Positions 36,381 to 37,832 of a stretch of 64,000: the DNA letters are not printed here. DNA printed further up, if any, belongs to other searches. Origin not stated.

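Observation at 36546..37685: Full-length DXR homologue with a systematically remodelled active site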

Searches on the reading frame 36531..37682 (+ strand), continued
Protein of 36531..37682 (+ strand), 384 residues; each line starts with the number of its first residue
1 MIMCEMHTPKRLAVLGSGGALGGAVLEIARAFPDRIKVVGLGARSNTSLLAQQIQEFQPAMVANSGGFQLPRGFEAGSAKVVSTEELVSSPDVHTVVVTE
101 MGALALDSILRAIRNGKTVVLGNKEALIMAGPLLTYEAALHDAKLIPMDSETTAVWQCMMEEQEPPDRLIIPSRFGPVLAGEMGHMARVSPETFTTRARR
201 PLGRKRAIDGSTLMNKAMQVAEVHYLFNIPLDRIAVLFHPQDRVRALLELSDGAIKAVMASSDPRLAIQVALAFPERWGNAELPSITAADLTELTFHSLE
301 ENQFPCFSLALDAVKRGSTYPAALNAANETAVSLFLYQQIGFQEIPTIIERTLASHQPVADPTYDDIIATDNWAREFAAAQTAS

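Call 6: find_homologous_proteins(query=window:36546-37682:+, max_evalue=0.00001)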
Query window:36546-37682:+ (379 aa): 341 proteins with E <= 0.00001 among 8000 candidates; the best 120 are listed.
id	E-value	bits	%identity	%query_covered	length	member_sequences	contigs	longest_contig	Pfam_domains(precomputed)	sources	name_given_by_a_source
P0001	1.2e-242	822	99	100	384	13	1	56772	PF08436.18,PF02670.23,PF13288.13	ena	-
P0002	6.4e-186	636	81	94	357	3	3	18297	PF08436.18,PF02670.23,PF13288.13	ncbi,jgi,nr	ncbi:MAG: 1-deoxy-D-xylulose-5-phosphate reductoisomerase [Chloroflexi bacterium]|jgi:1-deoxy-D-xylu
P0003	1.1e-144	500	61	99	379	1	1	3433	PF08436.18,PF02670.23,PF13288.13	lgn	-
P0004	5.7e-126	439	55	98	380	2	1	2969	PF08436.18,PF02670.23,PF13288.13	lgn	-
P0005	2.1e-100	355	48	99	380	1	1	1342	PF08436.18,PF02670.23,PF13288.13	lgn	-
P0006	1.9e-93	332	43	98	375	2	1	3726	PF08436.18,PF02670.23,PF13288.13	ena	-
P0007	3.1e-92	328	44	98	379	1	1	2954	PF08436.18,PF02670.23,PF13288.13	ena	-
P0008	2.1e-90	322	44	97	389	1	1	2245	PF08436.18,PF01408.29,PF02670.23,PF13288.13,PF03447.23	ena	-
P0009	1.6e-89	319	42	98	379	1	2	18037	PF08436.18,PF02670.23,PF13288.13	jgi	jgi:1-deoxy-D-xylulose-5-phosphate reductoisomerase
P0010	3.1e-89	318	43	97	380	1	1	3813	PF08436.18,PF01408.29,PF02670.23,PF13288.13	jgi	jgi:1-deoxy-D-xylulose-5-phosphate reductoisomerase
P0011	2.9e-88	315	44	97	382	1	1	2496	PF08436.18,PF02670.23,PF13288.13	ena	-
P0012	1.7e-87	312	43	97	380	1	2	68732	PF08436.18,PF02670.23,PF13288.13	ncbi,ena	-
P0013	1.8e-87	312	45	97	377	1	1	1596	PF08436.18,PF02670.23,PF13288.13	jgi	jgi:1-deoxy-D-xylulose-5-phosphate reductoisomerase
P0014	3.5e-87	311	44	97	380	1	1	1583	PF08436.18,PF01408.29,PF02670.23,PF13288.13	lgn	-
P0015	3.6e-87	311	42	97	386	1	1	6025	PF08436.18,PF02670.23,PF13288.13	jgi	jgi:1-deoxy-D-xylulose-5-phosphate reductoisomerase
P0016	2.1e-85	305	42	97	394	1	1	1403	PF08436.18,PF02670.23,PF13288.13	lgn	-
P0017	3.2e-85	305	42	98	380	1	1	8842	PF08436.18,PF02670.23,PF13288.13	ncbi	ncbi:MAG: 1-deoxy-D-xylulose-5-phosphate reductoisomerase [Chloroflexota bacterium]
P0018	1.4e-84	303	42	99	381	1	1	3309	PF08436.18,PF02670.23,PF13288.13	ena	-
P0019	1.6e-84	302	44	97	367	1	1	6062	PF08436.18,PF02670.23,PF13288.13,PF03447.23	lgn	-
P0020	2.2e-84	302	42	97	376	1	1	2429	PF08436.18,PF02670.23,PF13288.13,PF03447.23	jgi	jgi:1-deoxy-D-xylulose-5-phosphate reductoisomerase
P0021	6.7e-84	300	42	98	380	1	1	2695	PF08436.18,PF01408.29,PF02670.23,PF13288.13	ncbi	-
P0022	2.9e-82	295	42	97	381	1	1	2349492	PF08436.18,PF02670.23,PF13288.13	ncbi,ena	-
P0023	2.9e-82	295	41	98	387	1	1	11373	PF08436.18,PF02670.23,PF13288.13,PF03447.23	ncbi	-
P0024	3.0e-79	285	41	97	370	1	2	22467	PF08436.18,PF02670.23,PF13288.13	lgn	-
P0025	3.3e-79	285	41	97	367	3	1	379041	PF08436.18,PF02670.23,PF13288.13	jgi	-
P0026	2.0e-78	282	40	98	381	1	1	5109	PF08436.18,PF02670.23,PF13288.13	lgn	-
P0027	8.4e-77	277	39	97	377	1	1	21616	PF08436.18,PF02670.23,PF13288.13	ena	-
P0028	1.6e-76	276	39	99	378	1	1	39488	PF08436.18,PF02670.23,PF13288.13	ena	-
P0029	3.3e-76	275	39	99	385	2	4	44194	PF08436.18,PF02670.23,PF13288.13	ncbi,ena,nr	ncbi:MAG TPA: 1-deoxy-D-xylulose-5-phosphate reductoisomerase [Chloroflexota bacterium]|nr:1-deoxy-D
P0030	1.2e-72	263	41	99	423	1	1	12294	PF08436.18,PF02670.23,PF13288.13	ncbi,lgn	-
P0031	2.4e-68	249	39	97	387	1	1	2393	PF08436.18,PF02670.23,PF13288.13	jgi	jgi:1-deoxy-D-xylulose-5-phosphate reductoisomerase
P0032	2.6e-67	246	38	97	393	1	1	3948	PF08436.18,PF02670.23,PF13288.13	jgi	jgi:1-deoxy-D-xylulose-5-phosphate reductoisomerase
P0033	8.5e-67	244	39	97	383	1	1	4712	PF08436.18,PF02670.23,PF13288.13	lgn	-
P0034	1.7e-66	243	38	98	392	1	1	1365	PF08436.18,PF02670.23,PF13288.13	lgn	-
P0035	2.4e-66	243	37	97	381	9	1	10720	PF08436.18,PF02670.23,PF13288.13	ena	-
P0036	1.2e-65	240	36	98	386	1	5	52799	PF08436.18,PF02670.23,PF13288.13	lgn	-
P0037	3.1e-65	239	37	98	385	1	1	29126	PF08436.18,PF02670.23,PF13288.13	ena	-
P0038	5.8e-64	235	38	99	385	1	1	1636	PF08436.18,PF02670.23,PF13288.13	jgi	jgi:1-deoxy-D-xylulose-5-phosphate reductoisomerase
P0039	7.9e-64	234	38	98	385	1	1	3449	PF08436.18,PF02670.23,PF13288.13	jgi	jgi:1-deoxy-D-xylulose-5-phosphate reductoisomerase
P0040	3.8e-63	232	37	97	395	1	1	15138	PF08436.18,PF02670.23,PF13288.13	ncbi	ncbi:MAG: 1-deoxy-D-xylulose-5-phosphate reductoisomerase [Pseudomonadota bacterium]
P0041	4.5e-63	232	37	97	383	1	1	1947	PF08436.18,PF02670.23,PF13288.13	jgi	jgi:1-deoxy-D-xylulose-5-phosphate reductoisomerase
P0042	5.3e-63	232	37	97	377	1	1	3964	PF08436.18,PF02670.23,PF13288.13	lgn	-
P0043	1.2e-62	230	38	98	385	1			PF08436.18,PF02670.23,PF13288.13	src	-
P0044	6.9e-62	228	36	99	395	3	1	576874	PF08436.18,PF02670.23,PF13288.13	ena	-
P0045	9.6e-62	227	35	97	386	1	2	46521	PF08436.18,PF02670.23,PF13288.13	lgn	-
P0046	1.1e-61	227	36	98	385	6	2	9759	PF08436.18,PF02670.23,PF13288.13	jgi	jgi:1-deoxy-D-xylulose-5-phosphate reductoisomerase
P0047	1.6e-61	227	37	98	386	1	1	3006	PF08436.18,PF02670.23,PF13288.13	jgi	jgi:1-deoxy-D-xylulose-5-phosphate reductoisomerase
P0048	1.6e-61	227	38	98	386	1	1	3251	PF08436.18,PF02670.23,PF13288.13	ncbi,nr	ncbi:MAG TPA: 1-deoxy-D-xylulose-5-phosphate reductoisomerase [Actinomycetota bacterium]|nr:1-deoxy-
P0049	3.9e-61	225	38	98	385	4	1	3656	PF08436.18,PF02670.23,PF13288.13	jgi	jgi:1-deoxy-D-xylulose-5-phosphate reductoisomerase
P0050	4.7e-61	225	37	98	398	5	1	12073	PF08436.18,PF02670.23,PF13288.13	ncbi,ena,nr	ncbi:MAG TPA: 1-deoxy-D-xylulose-5-phosphate reductoisomerase [Actinomycetota bacterium]|nr:1-deoxy-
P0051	9.8e-61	224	38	94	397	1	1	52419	PF08436.18,PF02670.23,PF13288.13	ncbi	-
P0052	1.7e-60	223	37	98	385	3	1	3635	PF08436.18,PF02670.23,PF13288.13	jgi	jgi:1-deoxy-D-xylulose-5-phosphate reductoisomerase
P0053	1.7e-60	223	37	98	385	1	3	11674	PF08436.18,PF02670.23,PF13288.13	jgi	jgi:1-deoxy-D-xylulose-5-phosphate reductoisomerase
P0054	3.3e-60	222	37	97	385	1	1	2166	PF08436.18,PF02670.23,PF13288.13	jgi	jgi:1-deoxy-D-xylulose-5-phosphate reductoisomerase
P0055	3.6e-60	222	38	99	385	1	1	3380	PF08436.18,PF02670.23,PF13288.13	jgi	jgi:1-deoxy-D-xylulose-5-phosphate reductoisomerase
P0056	4.6e-60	222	37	97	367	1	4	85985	PF08436.18,PF02670.23,PF13288.13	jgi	jgi:1-deoxy-D-xylulose-5-phosphate reductoisomerase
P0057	5.1e-60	222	36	98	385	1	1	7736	PF08436.18,PF02670.23,PF13288.13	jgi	jgi:1-deoxy-D-xylulose-5-phosphate reductoisomerase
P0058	1.3e-59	220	34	95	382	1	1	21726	PF08436.18,PF02670.23,PF13288.13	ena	-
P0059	1.5e-59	220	37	93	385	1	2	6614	PF08436.18,PF02670.23,PF13288.13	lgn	-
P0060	2.3e-59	220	37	98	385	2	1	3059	PF08436.18,PF02670.23,PF13288.13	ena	-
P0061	3.9e-59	219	35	98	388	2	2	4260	PF08436.18,PF02670.23,PF13288.13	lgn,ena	-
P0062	4.5e-59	219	37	98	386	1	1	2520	PF08436.18,PF02670.23,PF13288.13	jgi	jgi:1-deoxy-D-xylulose-5-phosphate reductoisomerase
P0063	5.3e-59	218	37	98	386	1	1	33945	PF08436.18,PF02670.23,PF13288.13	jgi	jgi:1-deoxy-D-xylulose-5-phosphate reductoisomerase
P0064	6.0e-59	218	37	98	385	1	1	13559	PF08436.18,PF02670.23,PF13288.13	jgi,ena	jgi:1-deoxy-D-xylulose-5-phosphate reductoisomerase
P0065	7.0e-59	218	37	98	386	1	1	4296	PF08436.18,PF02670.23,PF13288.13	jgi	jgi:1-deoxy-D-xylulose-5-phosphate reductoisomerase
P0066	1.4e-58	217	35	98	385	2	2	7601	PF08436.18,PF02670.23,PF13288.13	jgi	jgi:1-deoxy-D-xylulose-5-phosphate reductoisomerase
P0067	1.6e-58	217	37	92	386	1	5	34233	PF08436.18,PF02670.23,PF13288.13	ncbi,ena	-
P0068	1.7e-58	217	37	92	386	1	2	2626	PF08436.18,PF02670.23,PF13288.13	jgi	-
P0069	1.8e-58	217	37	92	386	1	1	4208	PF08436.18,PF02670.23,PF13288.13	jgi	-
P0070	2.1e-58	216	37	98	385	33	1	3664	PF08436.18,PF02670.23,PF13288.13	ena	-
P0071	2.2e-58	216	35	97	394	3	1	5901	PF08436.18,PF02670.23,PF13288.13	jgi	jgi:1-deoxy-D-xylulose-5-phosphate reductoisomerase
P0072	2.2e-58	216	37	98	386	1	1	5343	PF08436.18,PF02670.23,PF13288.13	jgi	-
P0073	4.5e-58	215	39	97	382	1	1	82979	PF08436.18,PF02670.23,PF13288.13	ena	-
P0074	5.2e-58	215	36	95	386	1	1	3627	PF08436.18,PF02670.23,PF13288.13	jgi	jgi:1-deoxy-D-xylulose-5-phosphate reductoisomerase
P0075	8.1e-58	215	36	92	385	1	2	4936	PF08436.18,PF02670.23,PF13288.13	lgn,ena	-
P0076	8.1e-58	215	35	98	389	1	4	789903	PF08436.18,PF02670.23,PF13288.13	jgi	jgi:1-deoxy-D-xylulose-5-phosphate reductoisomerase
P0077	8.4e-58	214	38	99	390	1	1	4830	PF08436.18,PF02670.23,PF13288.13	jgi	jgi:1-deoxy-D-xylulose-5-phosphate reductoisomerase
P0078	3.6e-57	212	36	92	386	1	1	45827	PF08436.18,PF02670.23,PF13288.13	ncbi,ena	-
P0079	6.2e-57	212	35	95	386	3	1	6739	PF08436.18,PF02670.23,PF13288.13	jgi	jgi:1-deoxy-D-xylulose-5-phosphate reductoisomerase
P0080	8.4e-57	211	37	97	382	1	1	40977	PF08436.18,PF02670.23,PF13288.13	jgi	jgi:1-deoxy-D-xylulose-5-phosphate reductoisomerase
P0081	1.4e-56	210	34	98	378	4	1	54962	PF08436.18,PF02670.23,PF13288.13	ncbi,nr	ncbi:MAG: 1-deoxy-D-xylulose-5-phosphate reductoisomerase [Parachlamydia sp.]|nr:MAG: 1-deoxy-D-xylu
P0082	1.1e-55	208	37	96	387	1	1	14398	PF08436.18,PF02670.23,PF13288.13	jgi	jgi:1-deoxy-D-xylulose-5-phosphate reductoisomerase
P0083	1.2e-55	207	37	97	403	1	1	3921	PF08436.18,PF02670.23,PF13288.13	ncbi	-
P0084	1.3e-55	207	37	97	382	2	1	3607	PF08436.18,PF02670.23,PF13288.13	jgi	jgi:1-deoxy-D-xylulose-5-phosphate reductoisomerase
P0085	4.4e-55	206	35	97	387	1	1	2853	PF08436.18,PF02670.23,PF13288.13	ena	-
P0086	2.4e-54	203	35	98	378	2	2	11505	PF08436.18,PF02670.23,PF13288.13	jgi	-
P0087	3.7e-54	202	35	97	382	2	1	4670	PF08436.18,PF02670.23,PF13288.13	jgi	-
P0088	4.1e-54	202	38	87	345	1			PF08436.18,PF02670.23,PF13288.13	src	-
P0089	4.2e-54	202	36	97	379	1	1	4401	PF08436.18,PF02670.23,PF13288.13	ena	-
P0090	5.9e-54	202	34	98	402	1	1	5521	PF08436.18,PF02670.23,PF13288.13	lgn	-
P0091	6.3e-54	202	35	97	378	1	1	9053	PF08436.18,PF02670.23,PF13288.13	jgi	jgi:1-deoxy-D-xylulose-5-phosphate reductoisomerase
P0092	9.2e-54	201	36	97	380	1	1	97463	PF08436.18,PF02670.23,PF13288.13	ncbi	-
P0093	1.9e-53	200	36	96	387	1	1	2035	PF08436.18,PF02670.23,PF13288.13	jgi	jgi:1-deoxy-D-xylulose-5-phosphate reductoisomerase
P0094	6.7e-53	198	36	95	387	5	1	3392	PF08436.18,PF02670.23,PF13288.13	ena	-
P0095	7.9e-53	198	36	97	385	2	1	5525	PF08436.18,PF02670.23,PF13288.13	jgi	jgi:1-deoxy-D-xylulose-5-phosphate reductoisomerase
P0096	1.8e-52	197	35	97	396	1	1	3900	PF08436.18,PF02670.23,PF13288.13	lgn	-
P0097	2.5e-52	196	35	98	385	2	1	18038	PF08436.18,PF02670.23,PF13288.13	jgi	-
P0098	2.6e-52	196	34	91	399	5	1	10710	PF08436.18,PF02670.23,PF13288.13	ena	-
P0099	2.8e-52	196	36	91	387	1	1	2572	PF08436.18,PF02670.23,PF13288.13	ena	-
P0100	5.2e-52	195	35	98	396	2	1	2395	PF08436.18,PF02670.23,PF13288.13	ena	-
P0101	5.3e-52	195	36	97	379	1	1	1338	PF08436.18,PF02670.23,PF13288.13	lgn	-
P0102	5.5e-52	195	34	97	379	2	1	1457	PF08436.18,PF02670.23,PF13288.13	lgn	-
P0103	6.1e-52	195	35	97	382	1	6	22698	PF08436.18,PF02670.23,PF13288.13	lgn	-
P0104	6.6e-52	195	35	95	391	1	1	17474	PF08436.18,PF02670.23,PF13288.13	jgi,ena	-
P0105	8.1e-52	195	33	99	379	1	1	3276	PF08436.18,PF02670.23,PF13288.13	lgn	-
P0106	8.6e-52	195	35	95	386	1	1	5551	PF08436.18,PF02670.23,PF13288.13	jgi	jgi:1-deoxy-D-xylulose-5-phosphate reductoisomerase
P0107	9.0e-52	195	34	98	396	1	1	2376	PF08436.18,PF02670.23,PF13288.13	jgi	jgi:1-deoxy-D-xylulose-5-phosphate reductoisomerase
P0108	9.8e-52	195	36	96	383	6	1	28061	PF08436.18,PF02670.23,PF13288.13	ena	-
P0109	1.1e-51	194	35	98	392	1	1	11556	PF08436.18,PF02670.23,PF13288.13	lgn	-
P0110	1.9e-51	194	34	98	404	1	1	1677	PF08436.18,PF02670.23,PF13288.13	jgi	jgi:1-deoxy-D-xylulose-5-phosphate reductoisomerase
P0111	2.0e-51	194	34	97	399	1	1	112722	PF08436.18,PF02670.23,PF13288.13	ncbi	ncbi:MAG: 1-deoxy-D-xylulose-5-phosphate reductoisomerase [Burkholderiales bacterium]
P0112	2.7e-51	193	34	97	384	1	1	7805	PF08436.18,PF02670.23,PF13288.13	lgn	-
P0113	3.1e-51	193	33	99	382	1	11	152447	PF08436.18,PF02670.23,PF13288.13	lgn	-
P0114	3.3e-51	193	35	97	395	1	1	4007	PF08436.18,PF02670.23,PF13288.13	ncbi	-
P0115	1.1e-50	191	34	94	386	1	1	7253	PF08436.18,PF02670.23,PF13288.13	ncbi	-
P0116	1.2e-50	191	35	97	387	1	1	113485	PF08436.18,PF02670.23,PF13288.13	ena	-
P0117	1.3e-50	191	33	98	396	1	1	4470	PF08436.18,PF02670.23,PF13288.13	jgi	-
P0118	1.7e-50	190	33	98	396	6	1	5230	PF08436.18,PF02670.23,PF13288.13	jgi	jgi:1-deoxy-D-xylulose-5-phosphate reductoisomerase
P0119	1.9e-50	190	34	95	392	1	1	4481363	PF08436.18,PF02670.23,PF13288.13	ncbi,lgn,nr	ncbi:MAG: 1-deoxy-D-xylulose-5-phosphate reductoisomerase [Acidimicrobiales bacterium]|nr:1-deoxy-D-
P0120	3.3e-50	190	35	94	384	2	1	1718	PF08436.18,PF02670.23,PF13288.13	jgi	-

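Call 12: find_encoding_contigs(protein=P0002, flank=10000, max_places=4)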
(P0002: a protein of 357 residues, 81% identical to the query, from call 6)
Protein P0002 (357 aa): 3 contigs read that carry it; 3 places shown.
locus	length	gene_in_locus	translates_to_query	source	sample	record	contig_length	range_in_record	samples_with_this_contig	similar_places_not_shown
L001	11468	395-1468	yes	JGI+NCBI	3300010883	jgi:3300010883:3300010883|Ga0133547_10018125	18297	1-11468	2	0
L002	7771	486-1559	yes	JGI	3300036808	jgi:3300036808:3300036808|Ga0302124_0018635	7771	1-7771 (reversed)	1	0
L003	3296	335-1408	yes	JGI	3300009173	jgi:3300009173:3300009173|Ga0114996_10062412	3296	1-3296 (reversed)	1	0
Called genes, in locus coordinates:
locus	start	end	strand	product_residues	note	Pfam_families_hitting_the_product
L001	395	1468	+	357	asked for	PF02670:DXP_reductoisom, PF08436:DXP_redisom_C, PF13288:DXPR_C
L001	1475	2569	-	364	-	PF08240:ADH_N, PF00107:ADH_zinc_N, PF13602:ADH_zinc_N_2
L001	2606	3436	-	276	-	PF00106:adh_short, PF08659:KR, PF13561:adh_short_C2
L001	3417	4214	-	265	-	PF00106:adh_short, PF23441:SDR (weak), PF01370:Epimerase, PF08659:KR, PF13561:adh_short_C2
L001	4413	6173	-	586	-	PF00512:HisKA, PF02518:HATPase_c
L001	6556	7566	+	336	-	PF00248:Aldo_ket_red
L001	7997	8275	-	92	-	PF22743:PspAA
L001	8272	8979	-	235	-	PF04012:PspA_IM30, PF00700:Flagellin_C (faint)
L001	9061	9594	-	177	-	PF00034:Cytochrom_C (weak)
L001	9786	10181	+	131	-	-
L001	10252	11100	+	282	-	-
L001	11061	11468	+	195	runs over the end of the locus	PF00150:Cellulase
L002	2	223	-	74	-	?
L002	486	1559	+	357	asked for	PF02670:DXP_reductoisom, PF08436:DXP_redisom_C, PF13288:DXPR_C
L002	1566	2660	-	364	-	PF08240:ADH_N, PF00107:ADH_zinc_N, PF13602:ADH_zinc_N_2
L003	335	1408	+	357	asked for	PF02670:DXP_reductoisom, PF08436:DXP_redisom_C, PF13288:DXPR_C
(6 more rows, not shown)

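Call 13: find_encoding_contigs(protein=P0003, flank=5000, max_places=3)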
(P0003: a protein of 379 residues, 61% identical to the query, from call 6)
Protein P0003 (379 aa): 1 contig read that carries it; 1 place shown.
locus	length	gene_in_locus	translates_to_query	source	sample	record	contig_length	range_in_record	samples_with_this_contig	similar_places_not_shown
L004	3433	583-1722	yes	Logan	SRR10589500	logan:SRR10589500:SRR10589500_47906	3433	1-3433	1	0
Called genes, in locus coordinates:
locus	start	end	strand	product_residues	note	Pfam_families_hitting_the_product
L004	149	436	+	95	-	-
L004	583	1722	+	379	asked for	PF02670:DXP_reductoisom, PF08436:DXP_redisom_C, PF13288:DXPR_C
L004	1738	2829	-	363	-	PF08240:ADH_N, PF16912:Glu_dehyd_C (weak), PF00107:ADH_zinc_N, PF13602:ADH_zinc_N_2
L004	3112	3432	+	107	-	?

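Call 14: find_encoding_contigs(protein=P0004, flank=5000, max_places=3)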
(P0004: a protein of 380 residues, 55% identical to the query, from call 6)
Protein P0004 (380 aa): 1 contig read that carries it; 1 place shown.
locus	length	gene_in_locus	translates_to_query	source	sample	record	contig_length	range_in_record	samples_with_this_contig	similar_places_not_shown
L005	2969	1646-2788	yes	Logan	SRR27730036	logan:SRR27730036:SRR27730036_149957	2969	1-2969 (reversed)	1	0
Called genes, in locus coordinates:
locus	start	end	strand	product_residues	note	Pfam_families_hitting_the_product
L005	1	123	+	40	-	?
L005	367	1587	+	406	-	PF07690:MFS_1, PF11700:ATG22, PF07690:MFS_1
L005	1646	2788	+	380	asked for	PF02670:DXP_reductoisom, PF08436:DXP_redisom_C, PF13288:DXPR_C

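Call 25: search_protein_representatives(alignment_id=A1)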
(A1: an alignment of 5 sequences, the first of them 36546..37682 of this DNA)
Query: 5 sequences, 379 profile positions. Proteins with E-value up to 0.001 (for the whole library): 18643; up to 1e-10: 8718; up to 1e-30: 2671. The best 150 are listed.
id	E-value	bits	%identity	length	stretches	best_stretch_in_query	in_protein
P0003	4.9e-206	700.6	-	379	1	1-379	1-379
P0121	1.3e-142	491.8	-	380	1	3-378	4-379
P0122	5.7e-135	466.7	-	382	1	4-379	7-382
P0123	1.4e-124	432.5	-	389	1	4-376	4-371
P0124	9.8e-120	416.5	-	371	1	2-378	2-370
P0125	4.4e-118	411.1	-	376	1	5-373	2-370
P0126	7.2e-116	403.8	-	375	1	5-379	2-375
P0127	3.0e-113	395.2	-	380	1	4-372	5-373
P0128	6.9e-111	387.4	-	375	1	5-373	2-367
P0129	3.8e-109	381.7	-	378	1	5-374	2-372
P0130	3.0e-106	372.1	-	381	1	5-375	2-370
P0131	9.5e-105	367.2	-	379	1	5-377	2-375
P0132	7.1e-104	364.3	-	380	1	5-372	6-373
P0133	5.2e-102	358.2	-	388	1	5-377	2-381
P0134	9.6e-101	354.0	-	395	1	4-377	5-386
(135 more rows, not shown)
